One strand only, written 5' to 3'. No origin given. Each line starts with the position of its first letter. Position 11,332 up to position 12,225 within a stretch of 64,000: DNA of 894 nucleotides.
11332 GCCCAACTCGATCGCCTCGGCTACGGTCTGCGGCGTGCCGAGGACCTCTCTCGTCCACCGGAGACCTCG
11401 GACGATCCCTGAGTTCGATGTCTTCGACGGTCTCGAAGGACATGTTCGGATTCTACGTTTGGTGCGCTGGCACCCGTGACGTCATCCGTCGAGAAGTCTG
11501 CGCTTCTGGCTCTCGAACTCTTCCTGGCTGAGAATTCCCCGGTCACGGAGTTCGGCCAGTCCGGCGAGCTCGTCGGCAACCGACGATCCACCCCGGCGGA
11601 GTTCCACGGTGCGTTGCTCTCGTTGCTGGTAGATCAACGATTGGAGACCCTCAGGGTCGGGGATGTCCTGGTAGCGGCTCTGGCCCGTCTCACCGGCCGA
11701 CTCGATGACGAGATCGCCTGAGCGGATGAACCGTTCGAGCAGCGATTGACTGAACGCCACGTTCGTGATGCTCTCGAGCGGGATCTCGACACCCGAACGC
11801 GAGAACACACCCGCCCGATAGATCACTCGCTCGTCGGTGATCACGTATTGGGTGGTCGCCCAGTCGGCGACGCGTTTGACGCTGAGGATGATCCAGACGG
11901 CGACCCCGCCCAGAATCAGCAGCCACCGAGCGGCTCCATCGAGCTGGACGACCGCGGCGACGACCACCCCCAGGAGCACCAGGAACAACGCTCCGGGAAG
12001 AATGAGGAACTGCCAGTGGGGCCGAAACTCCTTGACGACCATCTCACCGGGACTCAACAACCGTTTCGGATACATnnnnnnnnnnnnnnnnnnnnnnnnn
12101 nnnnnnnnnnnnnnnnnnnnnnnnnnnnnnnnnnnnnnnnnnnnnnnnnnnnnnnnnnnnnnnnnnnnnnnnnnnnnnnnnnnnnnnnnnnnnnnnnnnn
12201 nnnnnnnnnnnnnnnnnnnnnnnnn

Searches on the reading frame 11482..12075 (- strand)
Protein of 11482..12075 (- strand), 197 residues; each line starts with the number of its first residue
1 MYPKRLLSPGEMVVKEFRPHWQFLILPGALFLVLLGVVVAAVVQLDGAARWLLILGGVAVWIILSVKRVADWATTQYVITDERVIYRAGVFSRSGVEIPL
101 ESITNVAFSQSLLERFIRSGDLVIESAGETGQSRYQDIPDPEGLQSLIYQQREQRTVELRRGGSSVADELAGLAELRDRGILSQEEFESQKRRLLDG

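Call 15: search_protein_families(library=pfam, proteins=[window:11482-12075:-])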
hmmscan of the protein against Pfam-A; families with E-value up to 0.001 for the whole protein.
window:11482-12075:- (197 aa): 2 families
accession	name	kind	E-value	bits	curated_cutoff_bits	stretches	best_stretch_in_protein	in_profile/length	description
PF03703.20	bPH_2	-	1.8e-21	76.6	22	1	72-147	1-77/78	Bacterial PH domain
PF09851.14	SHOCT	-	8.5e-09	35.3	27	1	168-195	1-28/28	Short C-terminal domain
